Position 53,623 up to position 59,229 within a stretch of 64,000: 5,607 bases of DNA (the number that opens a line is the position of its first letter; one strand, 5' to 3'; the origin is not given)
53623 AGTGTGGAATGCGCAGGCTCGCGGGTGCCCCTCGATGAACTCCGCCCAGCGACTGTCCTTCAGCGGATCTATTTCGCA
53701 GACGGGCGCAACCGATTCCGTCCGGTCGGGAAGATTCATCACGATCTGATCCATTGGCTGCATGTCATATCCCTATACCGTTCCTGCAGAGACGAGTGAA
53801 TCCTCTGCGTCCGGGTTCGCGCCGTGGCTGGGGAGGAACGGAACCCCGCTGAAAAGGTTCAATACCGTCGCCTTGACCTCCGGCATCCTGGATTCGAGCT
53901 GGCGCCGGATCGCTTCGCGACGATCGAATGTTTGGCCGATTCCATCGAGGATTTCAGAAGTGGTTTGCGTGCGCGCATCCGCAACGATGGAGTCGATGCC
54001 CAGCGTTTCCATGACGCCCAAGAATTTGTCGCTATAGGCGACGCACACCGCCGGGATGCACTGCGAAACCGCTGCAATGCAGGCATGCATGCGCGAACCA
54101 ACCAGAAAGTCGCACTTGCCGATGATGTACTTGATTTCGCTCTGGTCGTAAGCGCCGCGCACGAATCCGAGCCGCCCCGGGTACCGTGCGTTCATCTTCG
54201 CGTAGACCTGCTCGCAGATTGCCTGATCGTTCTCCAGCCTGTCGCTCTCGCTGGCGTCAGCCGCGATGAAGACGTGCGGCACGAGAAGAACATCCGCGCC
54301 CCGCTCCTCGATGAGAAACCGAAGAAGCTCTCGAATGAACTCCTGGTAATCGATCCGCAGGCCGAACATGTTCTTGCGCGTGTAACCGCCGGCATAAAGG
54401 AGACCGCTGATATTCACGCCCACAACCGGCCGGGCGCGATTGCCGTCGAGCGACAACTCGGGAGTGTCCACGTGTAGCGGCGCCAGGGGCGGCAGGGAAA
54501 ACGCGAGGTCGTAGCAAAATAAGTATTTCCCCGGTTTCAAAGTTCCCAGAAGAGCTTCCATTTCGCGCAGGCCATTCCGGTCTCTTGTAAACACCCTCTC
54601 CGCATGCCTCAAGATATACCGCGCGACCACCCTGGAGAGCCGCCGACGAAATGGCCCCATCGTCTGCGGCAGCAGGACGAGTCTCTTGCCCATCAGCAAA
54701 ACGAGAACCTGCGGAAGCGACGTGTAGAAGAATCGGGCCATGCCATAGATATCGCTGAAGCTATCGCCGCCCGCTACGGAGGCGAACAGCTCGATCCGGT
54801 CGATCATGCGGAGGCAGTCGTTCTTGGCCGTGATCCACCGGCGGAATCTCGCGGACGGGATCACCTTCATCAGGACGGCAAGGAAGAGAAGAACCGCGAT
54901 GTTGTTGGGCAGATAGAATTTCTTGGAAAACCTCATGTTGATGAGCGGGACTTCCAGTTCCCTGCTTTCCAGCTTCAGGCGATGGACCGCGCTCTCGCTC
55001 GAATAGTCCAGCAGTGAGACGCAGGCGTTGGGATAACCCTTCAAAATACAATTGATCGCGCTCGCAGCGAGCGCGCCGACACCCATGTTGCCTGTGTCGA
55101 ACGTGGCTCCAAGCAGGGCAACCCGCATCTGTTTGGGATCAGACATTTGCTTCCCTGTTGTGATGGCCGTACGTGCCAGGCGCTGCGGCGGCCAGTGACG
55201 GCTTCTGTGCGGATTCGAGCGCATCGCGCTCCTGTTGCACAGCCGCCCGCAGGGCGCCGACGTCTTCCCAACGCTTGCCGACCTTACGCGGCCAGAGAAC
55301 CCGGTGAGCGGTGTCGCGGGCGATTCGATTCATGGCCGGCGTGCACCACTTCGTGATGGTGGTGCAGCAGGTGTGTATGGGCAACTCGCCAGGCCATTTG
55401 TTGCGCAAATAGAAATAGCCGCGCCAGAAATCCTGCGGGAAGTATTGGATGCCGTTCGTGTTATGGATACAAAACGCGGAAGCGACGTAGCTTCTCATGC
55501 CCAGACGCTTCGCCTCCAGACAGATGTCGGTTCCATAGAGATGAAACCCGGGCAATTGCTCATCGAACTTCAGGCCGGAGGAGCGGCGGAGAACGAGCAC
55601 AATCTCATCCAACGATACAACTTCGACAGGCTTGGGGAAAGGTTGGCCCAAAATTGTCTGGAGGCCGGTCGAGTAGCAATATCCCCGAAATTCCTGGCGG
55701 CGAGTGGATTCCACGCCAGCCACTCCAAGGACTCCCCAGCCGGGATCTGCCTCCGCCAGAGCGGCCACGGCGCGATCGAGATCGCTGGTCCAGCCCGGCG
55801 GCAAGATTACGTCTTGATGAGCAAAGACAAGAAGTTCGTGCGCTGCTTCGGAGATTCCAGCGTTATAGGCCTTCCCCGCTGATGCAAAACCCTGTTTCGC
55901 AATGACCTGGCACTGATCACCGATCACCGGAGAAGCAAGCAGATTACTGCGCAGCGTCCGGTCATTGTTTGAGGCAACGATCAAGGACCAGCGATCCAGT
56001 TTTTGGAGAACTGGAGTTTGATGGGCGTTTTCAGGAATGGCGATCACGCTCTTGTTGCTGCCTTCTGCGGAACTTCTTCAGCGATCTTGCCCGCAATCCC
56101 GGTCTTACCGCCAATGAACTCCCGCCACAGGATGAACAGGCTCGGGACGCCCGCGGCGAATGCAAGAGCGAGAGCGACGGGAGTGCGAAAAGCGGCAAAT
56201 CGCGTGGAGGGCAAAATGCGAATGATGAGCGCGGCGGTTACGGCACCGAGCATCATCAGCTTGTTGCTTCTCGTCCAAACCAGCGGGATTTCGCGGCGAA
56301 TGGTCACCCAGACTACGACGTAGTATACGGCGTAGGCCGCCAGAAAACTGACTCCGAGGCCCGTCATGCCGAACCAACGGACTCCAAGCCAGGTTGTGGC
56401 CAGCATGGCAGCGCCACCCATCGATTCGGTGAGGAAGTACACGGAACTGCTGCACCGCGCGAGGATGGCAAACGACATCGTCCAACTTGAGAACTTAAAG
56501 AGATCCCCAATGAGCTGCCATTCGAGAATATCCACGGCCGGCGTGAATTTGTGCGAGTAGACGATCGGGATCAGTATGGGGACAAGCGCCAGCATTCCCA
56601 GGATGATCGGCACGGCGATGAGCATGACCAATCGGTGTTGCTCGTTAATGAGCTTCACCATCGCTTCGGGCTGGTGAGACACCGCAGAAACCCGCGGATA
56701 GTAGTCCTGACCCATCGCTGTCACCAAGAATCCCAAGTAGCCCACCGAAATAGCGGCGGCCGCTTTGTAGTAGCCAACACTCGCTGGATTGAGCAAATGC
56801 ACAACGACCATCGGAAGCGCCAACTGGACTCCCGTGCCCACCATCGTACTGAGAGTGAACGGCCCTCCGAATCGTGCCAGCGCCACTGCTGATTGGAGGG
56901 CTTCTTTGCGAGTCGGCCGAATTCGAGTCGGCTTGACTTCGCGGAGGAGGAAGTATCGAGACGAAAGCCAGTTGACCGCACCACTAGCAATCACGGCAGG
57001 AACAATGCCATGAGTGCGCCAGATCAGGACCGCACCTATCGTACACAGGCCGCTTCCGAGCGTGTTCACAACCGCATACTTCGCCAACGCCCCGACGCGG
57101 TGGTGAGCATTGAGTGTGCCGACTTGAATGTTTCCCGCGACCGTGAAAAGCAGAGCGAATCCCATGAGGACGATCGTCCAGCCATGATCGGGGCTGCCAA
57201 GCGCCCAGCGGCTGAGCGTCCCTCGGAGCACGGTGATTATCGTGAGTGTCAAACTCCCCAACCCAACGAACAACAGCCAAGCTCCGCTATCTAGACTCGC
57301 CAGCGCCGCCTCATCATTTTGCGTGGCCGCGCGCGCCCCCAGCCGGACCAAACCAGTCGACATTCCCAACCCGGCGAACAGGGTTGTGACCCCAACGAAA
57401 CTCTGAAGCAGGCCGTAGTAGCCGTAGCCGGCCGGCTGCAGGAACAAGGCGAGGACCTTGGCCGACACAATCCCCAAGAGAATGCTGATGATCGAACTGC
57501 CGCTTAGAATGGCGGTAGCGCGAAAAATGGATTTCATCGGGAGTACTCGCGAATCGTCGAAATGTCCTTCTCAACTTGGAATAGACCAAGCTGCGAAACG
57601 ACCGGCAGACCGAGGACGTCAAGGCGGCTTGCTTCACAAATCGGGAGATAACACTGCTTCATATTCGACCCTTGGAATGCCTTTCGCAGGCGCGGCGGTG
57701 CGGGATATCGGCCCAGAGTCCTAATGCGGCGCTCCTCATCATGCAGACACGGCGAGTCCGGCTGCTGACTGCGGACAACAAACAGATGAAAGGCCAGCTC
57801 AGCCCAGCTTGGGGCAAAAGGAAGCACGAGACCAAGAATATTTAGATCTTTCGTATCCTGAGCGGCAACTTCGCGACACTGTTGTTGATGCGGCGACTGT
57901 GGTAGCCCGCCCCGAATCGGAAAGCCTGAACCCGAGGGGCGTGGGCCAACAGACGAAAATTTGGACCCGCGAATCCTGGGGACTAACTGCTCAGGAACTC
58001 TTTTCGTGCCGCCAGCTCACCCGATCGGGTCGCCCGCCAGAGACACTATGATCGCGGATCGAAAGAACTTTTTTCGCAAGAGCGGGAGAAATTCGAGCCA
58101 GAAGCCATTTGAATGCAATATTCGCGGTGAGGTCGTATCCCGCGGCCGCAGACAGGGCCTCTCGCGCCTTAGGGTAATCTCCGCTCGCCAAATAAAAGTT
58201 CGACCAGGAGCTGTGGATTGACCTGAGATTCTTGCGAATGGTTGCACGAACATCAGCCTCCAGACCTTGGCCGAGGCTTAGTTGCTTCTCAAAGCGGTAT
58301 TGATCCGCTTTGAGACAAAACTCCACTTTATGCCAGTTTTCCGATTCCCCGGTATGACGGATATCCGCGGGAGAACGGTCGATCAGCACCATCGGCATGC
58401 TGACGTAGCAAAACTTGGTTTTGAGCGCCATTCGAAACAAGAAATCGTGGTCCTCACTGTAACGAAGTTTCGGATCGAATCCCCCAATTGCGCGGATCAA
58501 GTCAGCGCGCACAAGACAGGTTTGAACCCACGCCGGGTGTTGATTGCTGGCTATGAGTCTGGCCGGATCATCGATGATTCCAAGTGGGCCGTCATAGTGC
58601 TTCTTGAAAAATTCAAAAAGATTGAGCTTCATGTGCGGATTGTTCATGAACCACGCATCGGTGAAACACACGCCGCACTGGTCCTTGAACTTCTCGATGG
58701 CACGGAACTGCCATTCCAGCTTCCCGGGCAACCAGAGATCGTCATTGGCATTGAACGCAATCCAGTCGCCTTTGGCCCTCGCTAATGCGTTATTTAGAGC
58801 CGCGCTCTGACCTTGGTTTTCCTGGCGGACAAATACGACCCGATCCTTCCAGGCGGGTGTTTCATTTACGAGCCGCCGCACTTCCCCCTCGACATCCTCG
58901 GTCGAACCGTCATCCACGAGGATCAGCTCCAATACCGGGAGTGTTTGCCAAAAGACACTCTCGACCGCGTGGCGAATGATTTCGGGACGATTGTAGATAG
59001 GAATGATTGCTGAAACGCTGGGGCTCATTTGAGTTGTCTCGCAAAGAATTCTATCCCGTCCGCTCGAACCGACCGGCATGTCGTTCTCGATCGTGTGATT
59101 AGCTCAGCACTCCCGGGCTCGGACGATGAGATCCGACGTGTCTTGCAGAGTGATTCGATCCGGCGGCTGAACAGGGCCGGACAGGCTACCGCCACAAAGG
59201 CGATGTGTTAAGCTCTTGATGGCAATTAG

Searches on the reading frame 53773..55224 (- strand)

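Call 10: search_protein_families(library=pfam, proteins=[window:53773-55224:-], max_evalue=0.01)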
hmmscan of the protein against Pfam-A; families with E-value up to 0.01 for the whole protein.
window:53773-55224:- (483 aa): 1 family
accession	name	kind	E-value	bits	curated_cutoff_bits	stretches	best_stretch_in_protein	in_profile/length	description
PF04230.19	PS_pyruv_trans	-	1.2e-29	104.6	25.3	1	108-398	59-279/280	Polysaccharide pyruvyl transferase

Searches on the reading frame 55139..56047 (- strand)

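Call 10: search_protein_families(library=pfam, proteins=[window:55139-56047:-], max_evalue=0.01)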
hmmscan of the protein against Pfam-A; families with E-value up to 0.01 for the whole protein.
window:55139-56047:- (302 aa): 2 families
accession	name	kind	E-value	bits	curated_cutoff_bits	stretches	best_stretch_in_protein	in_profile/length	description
PF13712.12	Glyco_tranf_2_5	-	2.8e-11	44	27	1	24-201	4-195/210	Glycosyltransferase like family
PF00535.33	Glycos_transf_2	-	0.0037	17.7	23.3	1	16-90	24-99/168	Glycosyl transferase family 2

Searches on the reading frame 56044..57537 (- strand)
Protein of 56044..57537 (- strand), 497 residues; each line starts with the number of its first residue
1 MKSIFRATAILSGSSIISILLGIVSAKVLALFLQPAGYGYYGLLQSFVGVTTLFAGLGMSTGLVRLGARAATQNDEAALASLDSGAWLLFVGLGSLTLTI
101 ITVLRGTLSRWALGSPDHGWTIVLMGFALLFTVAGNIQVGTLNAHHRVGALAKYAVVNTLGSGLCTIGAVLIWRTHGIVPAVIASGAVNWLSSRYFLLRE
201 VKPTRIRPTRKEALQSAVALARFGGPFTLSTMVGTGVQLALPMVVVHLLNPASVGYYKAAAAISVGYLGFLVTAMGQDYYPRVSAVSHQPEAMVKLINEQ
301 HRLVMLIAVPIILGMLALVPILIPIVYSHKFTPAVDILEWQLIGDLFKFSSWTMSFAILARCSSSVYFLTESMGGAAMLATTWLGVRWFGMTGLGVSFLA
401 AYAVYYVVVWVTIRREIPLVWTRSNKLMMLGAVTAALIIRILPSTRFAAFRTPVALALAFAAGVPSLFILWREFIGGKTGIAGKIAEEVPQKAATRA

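Call 10: search_protein_families(library=pfam, proteins=[window:56044-57537:-], max_evalue=0.01)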
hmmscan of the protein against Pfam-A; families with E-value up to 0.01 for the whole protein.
window:56044-57537:- (497 aa): 2 families
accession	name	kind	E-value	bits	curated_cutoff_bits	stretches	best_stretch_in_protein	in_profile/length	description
PF13440.11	Polysacc_synt_3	-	5e-26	92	23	1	28-335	1-292/293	Polysaccharide biosynthesis protein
PF01943.22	Polysacc_synt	-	1.1e-13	51.8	28.2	1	6-284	3-271/274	Polysaccharide biosynthesis protein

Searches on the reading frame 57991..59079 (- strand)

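Call 60: search_protein_families(library=pfam, proteins=[window:57991-59079:-], max_evalue=0.001)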
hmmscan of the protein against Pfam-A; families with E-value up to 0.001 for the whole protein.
window:57991-59079:- (362 aa): 3 families
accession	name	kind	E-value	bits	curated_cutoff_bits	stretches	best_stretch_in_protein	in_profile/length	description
PF00535.33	Glycos_transf_2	-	4.9e-27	95.3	23.3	1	23-155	1-130/168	Glycosyl transferase family 2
PF10111.15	Glyco_tranf_2_2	-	4.3e-11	43.3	27.3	1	23-232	1-213/276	Glycosyltransferase like family 2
PF13641.12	Glyco_tranf_2_3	-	6.3e-11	43.2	27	1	20-232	1-208/230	Glycosyltransferase like family 2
